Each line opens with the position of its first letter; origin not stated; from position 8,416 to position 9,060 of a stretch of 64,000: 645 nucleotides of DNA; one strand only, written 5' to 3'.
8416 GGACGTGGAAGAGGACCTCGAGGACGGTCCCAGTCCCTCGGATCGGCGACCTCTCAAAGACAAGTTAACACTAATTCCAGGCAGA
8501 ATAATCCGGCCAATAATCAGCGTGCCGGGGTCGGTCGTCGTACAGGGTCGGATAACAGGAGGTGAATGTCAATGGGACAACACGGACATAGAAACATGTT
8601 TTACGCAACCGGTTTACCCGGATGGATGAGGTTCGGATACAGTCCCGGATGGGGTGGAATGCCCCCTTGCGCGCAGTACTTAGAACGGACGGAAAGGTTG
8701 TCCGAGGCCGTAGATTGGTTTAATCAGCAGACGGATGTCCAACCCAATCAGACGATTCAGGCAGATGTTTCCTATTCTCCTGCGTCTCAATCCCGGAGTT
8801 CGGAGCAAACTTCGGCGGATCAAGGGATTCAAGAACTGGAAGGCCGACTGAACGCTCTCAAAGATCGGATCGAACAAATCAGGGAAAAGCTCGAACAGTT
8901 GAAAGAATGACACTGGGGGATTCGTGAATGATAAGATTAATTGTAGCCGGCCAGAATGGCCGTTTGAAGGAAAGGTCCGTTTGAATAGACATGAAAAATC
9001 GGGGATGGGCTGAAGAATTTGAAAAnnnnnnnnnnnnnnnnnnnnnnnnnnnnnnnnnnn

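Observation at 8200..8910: DUF5320-like gene split by a single in-frame TGA (8563-8565) with the next ATG abutting in the same frame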

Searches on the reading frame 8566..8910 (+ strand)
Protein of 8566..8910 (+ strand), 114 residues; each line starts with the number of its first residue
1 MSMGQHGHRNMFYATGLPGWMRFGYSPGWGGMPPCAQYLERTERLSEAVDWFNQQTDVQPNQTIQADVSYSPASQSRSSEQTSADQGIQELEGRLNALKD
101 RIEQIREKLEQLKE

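Call 4: search_protein_families(library=pfam, proteins=[window:8566-8907:+], max_evalue=0.1)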
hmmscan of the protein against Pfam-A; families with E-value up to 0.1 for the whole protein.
window:8566-8907:+ (114 aa): 7 families
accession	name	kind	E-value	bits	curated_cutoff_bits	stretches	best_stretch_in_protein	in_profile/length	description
PF07716.20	bZIP_2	-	0.018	15.6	22.3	1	88-113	27-52/54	Basic region leucine zipper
PF05377.16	FlaC_arch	-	0.021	15.7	27.8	1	88-114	9-35/55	Flagella accessory protein C (FlaC)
PF01496.24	V_ATPase_I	-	0.023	13.1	30.7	1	37-114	27-104/815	V-type ATPase 116kDa subunit family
PF16360.10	GTP-bdg_M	-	0.057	14.4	29.5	1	83-113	39-69/79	GTP-binding GTPase Middle Region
PF07544.18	Med9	-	0.057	13.9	26.9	0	83-113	14-46/80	RNA polymerase II transcription mediator complex subunit 9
PF18548.6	MetOD2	-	0.062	13.7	30.6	1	74-111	49-86/88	Metanogen output domain 2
PF20570.3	DUF6779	-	0.089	13.9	28.1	0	43-113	27-91/108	Domain of unknown function (DUF6779)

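Call 11: find_encoding_contigs(protein=window:8566-8910:+, flank=3000, max_places=10)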
Protein window:8566-8910:+ (114 aa): no gene with exactly this product is on record in the collection.

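Call 22: find_encoding_contigs(protein=window:8572-8910:+, flank=5000, max_places=10)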
Protein window:8572-8910:+ (112 aa): no gene with exactly this product is on record in the collection.

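Call 25: find_related_loci(query=A1, collection=genome_contigs, flank=3000)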
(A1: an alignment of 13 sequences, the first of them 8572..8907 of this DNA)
Query A1 (112 aa) in genome_contigs; peptide patterns used: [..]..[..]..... (x = any residue, [..] = any of these).
496 stretches matched a pattern; 362 encode a relative of the query (tblastn E <= 1e-3); the best 80 are kept; 80 distinct loci.
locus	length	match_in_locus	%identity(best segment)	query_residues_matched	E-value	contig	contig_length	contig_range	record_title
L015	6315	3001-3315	58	1-112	1e-38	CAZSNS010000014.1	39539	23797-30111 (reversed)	MAG TPA_asm: Candidatus Hadarchaeota archaeon isolate ERP127260_co1_20 genome assembly, contig: NODE_300_length_39539_co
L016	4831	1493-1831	54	1-112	3e-37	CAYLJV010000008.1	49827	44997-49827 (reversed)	MAG TPA_asm: Candidatus Hadarchaeota archaeon isolate SRP141376_co1_77 genome assembly, contig: NODE_1735_length_49827_c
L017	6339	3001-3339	53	1-111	1e-35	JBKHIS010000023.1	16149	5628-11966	MAG: Candidatus Hadarchaeia archaeon isolate D2M19_6 NODE_101_length_16149_cov_5.832484, whole genome shotgun sequence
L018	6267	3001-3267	48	4-104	2e-27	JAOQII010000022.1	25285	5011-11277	MAG: Candidatus Syntrophoarchaeum sp. isolate 12019_3 NODE_22, whole genome shotgun sequence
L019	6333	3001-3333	46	5-112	1e-26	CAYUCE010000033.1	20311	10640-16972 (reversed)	MAG TPA_asm: uncultured Thermotogae bacterium isolate SRP141376_co1_356 genome assembly, contig: NODE_5637_length_20311_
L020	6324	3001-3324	44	1-111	1e-25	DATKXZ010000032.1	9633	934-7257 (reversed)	MAG TPA_asm: Desulfobacteria bacterium isolate SMAG_U14206 k141_3187827, whole genome shotgun sequence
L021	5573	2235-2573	42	2-111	1e-24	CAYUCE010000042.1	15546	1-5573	MAG TPA_asm: uncultured Thermotogae bacterium isolate SRP141376_co1_356 genome assembly, contig: NODE_7585_length_15546_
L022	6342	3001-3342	43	1-112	3e-24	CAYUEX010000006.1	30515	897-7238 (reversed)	MAG TPA_asm: uncultured Halobacteria archaeon isolate binchicken_co332_136 genome assembly, contig: NODE_156_length_3051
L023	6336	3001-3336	41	1-111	1e-23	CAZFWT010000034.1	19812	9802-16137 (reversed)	MAG TPA_asm: uncultured Halobacteria archaeon isolate SRP178699_co2_296 genome assembly, contig: NODE_1931_length_19812_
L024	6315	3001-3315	41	1-112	2e-23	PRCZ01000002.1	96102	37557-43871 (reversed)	ANME-1 cluster archaeon AG-394-G06 NODE_2_length_96102_cov_169.143, whole genome shotgun sequence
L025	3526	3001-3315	41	1-112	2e-23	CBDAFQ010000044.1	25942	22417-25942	MAG: uncultured ANME-1 euryarchaeote isolate MAG_104 genome assembly, contig: k141_239156, whole genome shotgun sequence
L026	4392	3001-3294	40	6-112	2e-23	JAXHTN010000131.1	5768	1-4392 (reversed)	MAG: Halobacteriota archaeon isolate MAG25_tar_biofilm MAG25_131, whole genome shotgun sequence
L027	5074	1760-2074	40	1-112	5e-23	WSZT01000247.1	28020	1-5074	MAG: Methanophagales archaeon isolate GLR107 c_000000077832, whole genome shotgun sequence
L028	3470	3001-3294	38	6-112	6e-23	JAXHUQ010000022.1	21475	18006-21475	MAG: Halobacteriota archaeon isolate MAG55_tar_biofilm MAG55_22, whole genome shotgun sequence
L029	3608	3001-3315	40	1-112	7e-23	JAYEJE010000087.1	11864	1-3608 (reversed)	MAG: Methanobacteriota archaeon isolate MAG172 MAG172_87, whole genome shotgun sequence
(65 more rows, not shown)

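Call 30: find_related_loci(query=window:8572-8907:+, collection=metagenome_contigs, flank=3000)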
Query window:8572-8907:+ (112 aa) in metagenome_contigs; peptide patterns used: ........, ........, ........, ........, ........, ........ (x = any residue, [..] = any of these).
310 stretches matched a pattern; 7 encode a relative of the query (tblastn E <= 1e-3); 7 distinct loci.
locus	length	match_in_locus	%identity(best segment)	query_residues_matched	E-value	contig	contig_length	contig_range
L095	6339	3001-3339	57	1-111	6e-42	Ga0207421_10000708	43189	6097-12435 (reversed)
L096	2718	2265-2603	57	1-111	5e-42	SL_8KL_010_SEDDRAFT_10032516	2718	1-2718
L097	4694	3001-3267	40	2-112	1e-20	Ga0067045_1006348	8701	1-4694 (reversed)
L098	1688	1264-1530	40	2-112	9e-21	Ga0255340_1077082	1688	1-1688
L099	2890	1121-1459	38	1-112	3e-20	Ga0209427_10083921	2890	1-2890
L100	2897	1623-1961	38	1-112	3e-20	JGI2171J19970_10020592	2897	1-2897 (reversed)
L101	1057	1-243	39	10-112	3e-18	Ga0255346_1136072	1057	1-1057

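Call 35: search_protein_families(library=ncbifam, proteins=[window:8572-8907:+], max_evalue=0.1)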
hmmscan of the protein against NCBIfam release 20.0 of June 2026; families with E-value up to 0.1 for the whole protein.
window:8572-8907:+ (112 aa): 8 families
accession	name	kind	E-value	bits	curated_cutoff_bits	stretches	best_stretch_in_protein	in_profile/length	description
NF033928.1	alph_xenorhab_A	subfamily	0.0033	16.8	125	1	34-110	139-207/339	alpha-xenorhabdolysin family binary toxin subunit A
NF041669.1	GvpT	domain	0.0036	17.9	80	1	46-110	62-123/123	GvpT/GvpP family gas vesicle accessory protein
NF045800.1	FibBindPlpA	equivalog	0.0043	15.3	1300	1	71-112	589-630/965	fibronectin-binding protein PlpA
NF038178.1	AlgP_Nterm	equivalog_domain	0.0048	17.3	100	1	69-111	63-105/132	AlgP family protein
NF045487.1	ASRP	equivalog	0.02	13.5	300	1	63-111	394-442/593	archaea-specific SMC-related protein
NF041470.1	sec_prot_XpsN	equivalog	0.021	14.4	400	1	26-110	161-249/260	type II secretion system protein XpsN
NF046106.1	ResusProRpf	equivalog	0.066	12.8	180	1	26-91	107-171/258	resuscitation-promoting factor Rpf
NF040697.1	VPA1267_fam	equivalog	0.076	13.2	90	1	58-112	75-132/143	VPA1267 family protein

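Call 36: search_protein_families(library=pfam, proteins=[L024:2770-2970:+, L015:3001-3315:+, L015:2632-2982:+], max_evalue=0.1)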
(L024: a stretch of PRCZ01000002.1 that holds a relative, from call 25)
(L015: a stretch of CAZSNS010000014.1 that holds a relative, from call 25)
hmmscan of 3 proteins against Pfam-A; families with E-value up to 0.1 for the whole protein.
L024:2770-2970:+ (67 aa): 7 families
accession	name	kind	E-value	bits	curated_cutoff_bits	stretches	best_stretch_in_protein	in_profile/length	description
PF13240.11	Zn_Ribbon_1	-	0.00047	20.3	25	0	55-63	14-22/23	zinc-ribbon domain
PF13248.11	Zn_ribbon_3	-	0.0093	15.9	27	0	54-64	16-26/26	zinc-ribbon domain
PF01155.25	HypA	-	0.025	15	28.9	1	33-65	69-97/112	Hydrogenase/urease nickel incorporation, metallochaperone, hypA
PF24460.1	DUF7575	-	0.027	14.3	28.5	0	55-62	4-11/28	Domain of unknown function (DUF7575)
PF01396.24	Zn_ribbon_Top1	-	0.032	14.5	32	1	54-65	1-12/39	Topoisomerase DNA binding C4 zinc finger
PF08271.17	Zn_Ribbon_TF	-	0.041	13.9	29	0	56-64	2-10/43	TFIIB zinc-binding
PF14319.11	Zn_Tnp_IS91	-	0.064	13.7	26.3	1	35-65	39-67/90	Transposase zinc-binding domain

L015:3001-3315:+ (105 aa): 5 families
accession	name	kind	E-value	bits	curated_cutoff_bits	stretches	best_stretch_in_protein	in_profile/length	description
PF17253.7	DUF5320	-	0.001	20.6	27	1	24-102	23-98/99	Family of unknown function (DUF5320)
PF05667.16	CCDC22_CC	-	0.016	14.8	39.2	1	45-104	178-239/477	CCDC22 protein coiled-coil region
PF10345.15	Cohesin_load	-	0.029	13.2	25.8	1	35-84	406-449/585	Cohesin loading factor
PF01496.24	V_ATPase_I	-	0.046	12.1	30.7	1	35-104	27-96/815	V-type ATPase 116kDa subunit family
PF09969.14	DUF2203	-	0.061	14.5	24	1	44-104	20-80/122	Uncharacterized conserved protein (DUF2203)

L015:2632-2982:+ (117 aa): 1 family
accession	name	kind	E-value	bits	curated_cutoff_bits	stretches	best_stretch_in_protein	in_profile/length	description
PF17253.7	DUF5320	-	3e-14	54.4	27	1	1-74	1-60/99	Family of unknown function (DUF5320)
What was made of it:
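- On Pfam DUF5320 (PF17253): Orthologous C-halves score 20-26 bits, below the cut-off of 27, over positions 23/35-99 (call 36).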

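Call 57: predict_structure(alignment_id=A3)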
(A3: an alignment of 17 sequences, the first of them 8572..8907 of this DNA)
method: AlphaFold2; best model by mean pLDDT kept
length: 112 residues; sequences in the alignment: 17
mean_pLDDT: 58.3   pTM: 0.28
mean pLDDT of the five models: 58.3, 58.2, 57.0, 56.7, 53.9
residues with pLDDT >= 90: 0; 70-90: 27; 50-70: 44; < 50: 41
segments of 3 or more residues with pLDDT < 50: 1-5, 22-24, 26-29, 56-79
pLDDT, mean of each block of 10 residues (from residue 1): 48 52 48 61 63 50 39 41 69 82 86 76
secondary structure, 60 per line:
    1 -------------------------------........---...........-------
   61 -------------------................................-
elements in order: H32-39 H43-53 H80-111
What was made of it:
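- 8572..8910 (+): ORF2: C-half gene (112 aa, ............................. ... Q/P-rich linker ... C-terminal helix). An alternative start, ATG 8566, would add Met-Ser. The AF2 model shows a helix at 80-111 and little other order (call 57).
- On Split DUF5320 pair (Hadarchaeota type, defined here from relatives): The AF2 model shows a helix at 80-111 (call 57).
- Checked: ORF2 carries the aromatic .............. segment and a C-terminal helix (residues 80-111 in the AF2 model, call 57).
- Tried and rejected: It showed only a C-terminal helix, so I ran no fold search (call 57).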

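Call 64: search_protein_representatives(protein=window:8572-8907:+)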
Query: 112 residues. Proteins with E-value up to 0.001 (for the whole library): 81; up to 1e-10: 15; up to 1e-30: 0. The best 81 are listed.
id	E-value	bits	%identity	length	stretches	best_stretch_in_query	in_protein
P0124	4.0e-27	111.1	56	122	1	4-111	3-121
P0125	5.0e-21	91.5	44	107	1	1-107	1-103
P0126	9.7e-20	87.3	49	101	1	9-112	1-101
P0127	2.3e-16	76.4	50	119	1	2-112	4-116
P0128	6.5e-16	75.0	76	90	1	1-42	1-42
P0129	1.0e-15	74.3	43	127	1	7-105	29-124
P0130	3.6e-14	69.4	46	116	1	3-110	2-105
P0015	1.0e-13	67.9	44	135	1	6-111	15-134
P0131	1.7e-13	67.3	41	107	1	1-97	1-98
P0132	7.7e-13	65.1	67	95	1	3-50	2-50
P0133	8.8e-13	64.9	54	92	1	2-58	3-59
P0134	8.8e-13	64.9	45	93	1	4-95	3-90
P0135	1.5e-12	64.2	43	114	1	1-104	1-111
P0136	3.1e-12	63.2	53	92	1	6-63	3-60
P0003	8.7e-12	61.7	47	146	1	2-111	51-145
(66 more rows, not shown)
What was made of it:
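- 8572..8910 (+): 63 of 81 related cluster representatives match from their first 16 residues (call 64).
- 63 of 81 related cluster representatives match from residues 1-16 (call 64).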
